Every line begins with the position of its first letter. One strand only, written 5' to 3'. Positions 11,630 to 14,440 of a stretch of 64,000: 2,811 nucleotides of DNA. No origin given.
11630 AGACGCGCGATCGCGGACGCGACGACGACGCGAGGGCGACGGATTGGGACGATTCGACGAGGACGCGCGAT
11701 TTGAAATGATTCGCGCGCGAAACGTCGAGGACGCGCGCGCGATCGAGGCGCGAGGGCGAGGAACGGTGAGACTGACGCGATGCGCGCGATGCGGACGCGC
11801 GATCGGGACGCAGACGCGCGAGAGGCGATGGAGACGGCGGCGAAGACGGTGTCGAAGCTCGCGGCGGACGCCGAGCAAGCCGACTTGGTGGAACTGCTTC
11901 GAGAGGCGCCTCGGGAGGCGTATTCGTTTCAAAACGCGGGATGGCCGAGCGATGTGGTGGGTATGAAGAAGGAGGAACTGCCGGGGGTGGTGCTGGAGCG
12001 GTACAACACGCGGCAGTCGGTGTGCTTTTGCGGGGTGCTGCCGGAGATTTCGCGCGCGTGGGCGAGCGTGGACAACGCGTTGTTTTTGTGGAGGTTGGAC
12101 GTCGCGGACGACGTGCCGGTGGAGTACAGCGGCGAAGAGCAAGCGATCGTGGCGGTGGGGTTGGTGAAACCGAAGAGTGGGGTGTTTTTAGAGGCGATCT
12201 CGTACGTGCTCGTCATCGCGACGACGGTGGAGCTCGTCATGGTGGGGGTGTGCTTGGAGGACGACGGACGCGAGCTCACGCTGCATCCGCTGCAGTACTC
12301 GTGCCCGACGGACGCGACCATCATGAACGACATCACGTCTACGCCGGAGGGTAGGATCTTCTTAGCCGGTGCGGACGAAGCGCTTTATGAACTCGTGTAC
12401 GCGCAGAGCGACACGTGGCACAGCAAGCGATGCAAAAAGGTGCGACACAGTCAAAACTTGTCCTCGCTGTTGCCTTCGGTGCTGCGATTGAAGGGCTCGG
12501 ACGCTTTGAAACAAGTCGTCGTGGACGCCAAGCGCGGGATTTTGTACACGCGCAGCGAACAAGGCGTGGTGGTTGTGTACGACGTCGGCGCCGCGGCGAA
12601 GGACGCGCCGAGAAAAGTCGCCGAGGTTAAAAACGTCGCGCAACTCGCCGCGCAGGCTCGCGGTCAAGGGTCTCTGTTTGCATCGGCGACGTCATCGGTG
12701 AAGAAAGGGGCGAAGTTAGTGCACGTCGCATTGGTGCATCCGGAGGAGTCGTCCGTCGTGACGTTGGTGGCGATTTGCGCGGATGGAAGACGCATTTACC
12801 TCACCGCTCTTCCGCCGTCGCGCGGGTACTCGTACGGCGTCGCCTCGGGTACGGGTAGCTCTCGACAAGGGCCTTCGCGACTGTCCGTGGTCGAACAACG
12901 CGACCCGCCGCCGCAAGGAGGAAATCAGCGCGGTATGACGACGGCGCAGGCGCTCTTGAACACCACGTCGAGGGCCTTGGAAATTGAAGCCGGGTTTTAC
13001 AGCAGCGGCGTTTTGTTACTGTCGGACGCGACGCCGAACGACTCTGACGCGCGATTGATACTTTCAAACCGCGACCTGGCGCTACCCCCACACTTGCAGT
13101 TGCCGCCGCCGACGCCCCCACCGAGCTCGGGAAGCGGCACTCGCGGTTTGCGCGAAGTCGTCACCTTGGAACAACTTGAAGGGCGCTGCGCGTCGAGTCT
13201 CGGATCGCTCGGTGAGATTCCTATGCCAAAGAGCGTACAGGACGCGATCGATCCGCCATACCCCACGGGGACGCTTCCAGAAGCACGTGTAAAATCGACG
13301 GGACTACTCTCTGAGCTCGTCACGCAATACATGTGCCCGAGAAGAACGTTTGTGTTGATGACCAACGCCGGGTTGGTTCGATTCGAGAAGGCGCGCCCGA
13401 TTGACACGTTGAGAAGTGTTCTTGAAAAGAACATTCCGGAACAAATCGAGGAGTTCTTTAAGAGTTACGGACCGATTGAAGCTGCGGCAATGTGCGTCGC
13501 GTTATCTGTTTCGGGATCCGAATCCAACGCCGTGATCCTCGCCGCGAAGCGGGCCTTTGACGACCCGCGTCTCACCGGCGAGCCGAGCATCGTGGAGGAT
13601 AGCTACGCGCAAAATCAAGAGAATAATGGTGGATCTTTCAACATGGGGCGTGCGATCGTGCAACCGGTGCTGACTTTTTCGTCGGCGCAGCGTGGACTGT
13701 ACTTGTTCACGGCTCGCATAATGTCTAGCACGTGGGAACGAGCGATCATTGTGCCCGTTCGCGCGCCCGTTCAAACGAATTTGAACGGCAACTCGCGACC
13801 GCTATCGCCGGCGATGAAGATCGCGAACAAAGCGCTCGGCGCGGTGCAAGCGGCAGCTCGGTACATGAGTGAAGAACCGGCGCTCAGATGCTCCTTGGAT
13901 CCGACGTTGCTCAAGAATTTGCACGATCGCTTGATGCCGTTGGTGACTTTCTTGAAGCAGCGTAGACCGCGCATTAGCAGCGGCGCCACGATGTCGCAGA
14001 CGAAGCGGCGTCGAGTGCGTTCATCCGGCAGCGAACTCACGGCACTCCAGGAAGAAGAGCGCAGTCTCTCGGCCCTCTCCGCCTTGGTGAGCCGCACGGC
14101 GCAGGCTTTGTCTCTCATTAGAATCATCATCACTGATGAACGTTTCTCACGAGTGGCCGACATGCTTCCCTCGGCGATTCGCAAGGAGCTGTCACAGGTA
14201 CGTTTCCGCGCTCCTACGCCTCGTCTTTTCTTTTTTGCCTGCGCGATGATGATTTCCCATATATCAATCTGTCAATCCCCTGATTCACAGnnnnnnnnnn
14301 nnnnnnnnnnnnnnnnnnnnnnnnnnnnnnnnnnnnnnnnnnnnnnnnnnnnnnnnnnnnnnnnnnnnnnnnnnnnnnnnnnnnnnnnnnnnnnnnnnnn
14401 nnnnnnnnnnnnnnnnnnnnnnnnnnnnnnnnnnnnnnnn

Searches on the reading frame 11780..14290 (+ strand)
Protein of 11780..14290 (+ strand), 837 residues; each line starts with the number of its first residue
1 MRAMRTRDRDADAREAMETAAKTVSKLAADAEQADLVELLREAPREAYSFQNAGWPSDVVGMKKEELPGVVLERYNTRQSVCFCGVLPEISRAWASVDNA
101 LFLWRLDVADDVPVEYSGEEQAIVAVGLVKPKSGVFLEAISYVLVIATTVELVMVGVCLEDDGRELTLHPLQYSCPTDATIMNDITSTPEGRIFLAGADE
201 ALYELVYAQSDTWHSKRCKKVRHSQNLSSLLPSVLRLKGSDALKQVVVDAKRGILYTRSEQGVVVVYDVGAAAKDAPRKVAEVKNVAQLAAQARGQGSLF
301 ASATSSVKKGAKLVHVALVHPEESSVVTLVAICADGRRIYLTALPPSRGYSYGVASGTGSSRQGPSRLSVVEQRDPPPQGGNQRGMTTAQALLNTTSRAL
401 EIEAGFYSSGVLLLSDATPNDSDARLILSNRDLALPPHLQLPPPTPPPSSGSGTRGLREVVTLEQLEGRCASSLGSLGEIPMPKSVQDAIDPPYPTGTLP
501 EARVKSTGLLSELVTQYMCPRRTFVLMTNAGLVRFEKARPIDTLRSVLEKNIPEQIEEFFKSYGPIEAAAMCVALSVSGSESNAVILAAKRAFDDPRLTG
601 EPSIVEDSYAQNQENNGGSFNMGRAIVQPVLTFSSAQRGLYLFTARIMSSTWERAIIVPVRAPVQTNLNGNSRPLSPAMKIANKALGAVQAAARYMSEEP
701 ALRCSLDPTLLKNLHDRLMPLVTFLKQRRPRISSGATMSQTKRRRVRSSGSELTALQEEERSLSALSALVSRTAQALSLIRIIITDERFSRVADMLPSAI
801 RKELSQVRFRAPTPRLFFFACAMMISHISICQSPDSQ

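Call 10: search_protein_families(library=pfam, proteins=[window:11780-14290:+], max_evalue=0.001)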
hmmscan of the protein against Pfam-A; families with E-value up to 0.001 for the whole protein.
window:11780-14290:+ (837 aa): 2 families
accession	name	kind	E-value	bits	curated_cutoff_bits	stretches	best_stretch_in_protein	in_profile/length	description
PF08801.17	Nucleoporin_N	-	2.3e-80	270.9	23.7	1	58-534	4-430/430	Nup133 N terminal like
PF03177.20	Nucleoporin_C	-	8.3e-09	35.1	25.9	1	638-811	5-149/672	Non-repetitive/WGA-negative nucleoporin C-terminal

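Call 11: find_encoding_contigs(protein=window:11780-14290:+, flank=10000, max_places=4)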
Protein window:11780-14290:+ (837 aa): 24 contigs read that carry it; 4 places shown.
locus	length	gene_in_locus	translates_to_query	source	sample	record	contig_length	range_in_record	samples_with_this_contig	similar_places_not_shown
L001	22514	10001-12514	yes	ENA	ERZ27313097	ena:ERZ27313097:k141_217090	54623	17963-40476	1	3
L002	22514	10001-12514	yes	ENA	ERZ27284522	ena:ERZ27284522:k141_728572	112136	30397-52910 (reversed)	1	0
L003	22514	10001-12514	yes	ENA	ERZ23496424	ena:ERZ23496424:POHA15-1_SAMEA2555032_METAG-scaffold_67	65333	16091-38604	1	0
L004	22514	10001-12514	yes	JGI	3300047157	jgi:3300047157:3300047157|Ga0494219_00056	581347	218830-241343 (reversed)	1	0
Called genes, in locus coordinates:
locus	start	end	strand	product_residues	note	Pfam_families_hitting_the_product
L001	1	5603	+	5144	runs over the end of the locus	PF10358:NT-C2, PF00630:Filamin (weak), PF00630:Filamin, PF00630:Filamin, PF03448:MgtE_N, PF00630:Filamin, PF03448:MgtE_N, PF00630:Filamin, +10 more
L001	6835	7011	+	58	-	-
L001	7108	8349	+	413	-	PF15963:Myb_DNA-bind_7 (faint), PF00249:Myb_DNA-binding, PF13921:Myb_DNA-bind_6, PF00249:Myb_DNA-binding, PF13921:Myb_DNA-bind_6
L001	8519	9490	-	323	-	PF04194:PDCD2_C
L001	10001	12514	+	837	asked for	PF08801:Nucleoporin_N, PF03177:Nucleoporin_C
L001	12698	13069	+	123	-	PF03177:Nucleoporin_C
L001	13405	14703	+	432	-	PF03177:Nucleoporin_C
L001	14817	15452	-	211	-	PF00638:Ran_BP1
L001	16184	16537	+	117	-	-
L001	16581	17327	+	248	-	PF03517:Voldacs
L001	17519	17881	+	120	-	PF01042:Ribonuc_L-PSP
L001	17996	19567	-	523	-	PF00171:Aldedh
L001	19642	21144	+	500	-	PF00202:Aminotran_3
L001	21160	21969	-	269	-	PF00333:Ribosomal_S5, PF03719:Ribosomal_S5_C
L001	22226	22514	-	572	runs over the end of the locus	PF01933:CofD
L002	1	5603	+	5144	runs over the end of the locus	PF10358:NT-C2, PF00630:Filamin (weak), PF00630:Filamin, PF00630:Filamin, PF03448:MgtE_N, PF00630:Filamin, PF03448:MgtE_N, PF00630:Filamin, +10 more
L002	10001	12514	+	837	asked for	PF08801:Nucleoporin_N, PF03177:Nucleoporin_C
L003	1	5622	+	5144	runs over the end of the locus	PF10358:NT-C2, PF00630:Filamin (weak), PF00630:Filamin, PF00630:Filamin, PF03448:MgtE_N, PF00630:Filamin, PF03448:MgtE_N, PF00630:Filamin, +10 more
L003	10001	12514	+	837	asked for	PF08801:Nucleoporin_N, PF03177:Nucleoporin_C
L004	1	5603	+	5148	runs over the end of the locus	PF10358:NT-C2, PF00630:Filamin (weak), PF00630:Filamin, PF00630:Filamin, PF03448:MgtE_N, PF00630:Filamin, PF03448:MgtE_N, PF00630:Filamin, +10 more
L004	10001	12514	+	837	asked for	PF08801:Nucleoporin_N, PF03177:Nucleoporin_C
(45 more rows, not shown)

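Call 25: list_cluster_members(proteins=[window:11780-14290:+, window:19778-21346:-, window:21421-22920:+, window:22942-23748:-, window:16599-17231:-])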
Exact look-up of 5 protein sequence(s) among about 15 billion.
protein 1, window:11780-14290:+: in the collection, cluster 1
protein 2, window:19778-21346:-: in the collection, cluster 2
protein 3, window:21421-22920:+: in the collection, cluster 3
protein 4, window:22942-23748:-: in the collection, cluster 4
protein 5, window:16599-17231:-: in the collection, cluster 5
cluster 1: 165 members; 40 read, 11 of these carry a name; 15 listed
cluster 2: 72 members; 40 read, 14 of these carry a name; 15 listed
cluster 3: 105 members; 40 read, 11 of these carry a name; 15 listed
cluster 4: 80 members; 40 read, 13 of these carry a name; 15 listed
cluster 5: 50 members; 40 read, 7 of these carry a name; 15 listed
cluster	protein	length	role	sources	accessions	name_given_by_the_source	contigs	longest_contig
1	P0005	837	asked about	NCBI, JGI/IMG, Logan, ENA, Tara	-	nuclear pore complex protein Nup155 | strand:+ start:403 stop:2916 length:2514 start_codon:yes stop_codon:yes gene_type:complete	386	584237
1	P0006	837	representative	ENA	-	-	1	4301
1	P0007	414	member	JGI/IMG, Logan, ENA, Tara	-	nuclear pore complex protein Nup155 | strand:+ start:1954 stop:3198 length:1245 start_codon:yes stop_codon:yes ...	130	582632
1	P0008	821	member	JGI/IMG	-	nuclear pore complex protein Nup155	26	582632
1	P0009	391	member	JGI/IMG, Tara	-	nuclear pore complex protein Nup155 | strand:+ start:3930 stop:5105 length:1176 start_codon:yes stop_codon:yes ...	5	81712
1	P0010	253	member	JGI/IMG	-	nuclear pore complex protein Nup155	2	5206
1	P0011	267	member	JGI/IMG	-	nuclear pore complex protein Nup155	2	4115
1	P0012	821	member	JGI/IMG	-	nuclear pore complex protein Nup155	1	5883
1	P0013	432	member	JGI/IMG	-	nuclear pore complex protein Nup155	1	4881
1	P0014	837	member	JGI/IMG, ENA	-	nuclear pore complex protein Nup155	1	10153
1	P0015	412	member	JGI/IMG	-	nuclear pore complex protein Nup155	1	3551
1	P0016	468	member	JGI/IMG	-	nuclear pore complex protein Nup155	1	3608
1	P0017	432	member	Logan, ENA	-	-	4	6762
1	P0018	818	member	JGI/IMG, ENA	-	-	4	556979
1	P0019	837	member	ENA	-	-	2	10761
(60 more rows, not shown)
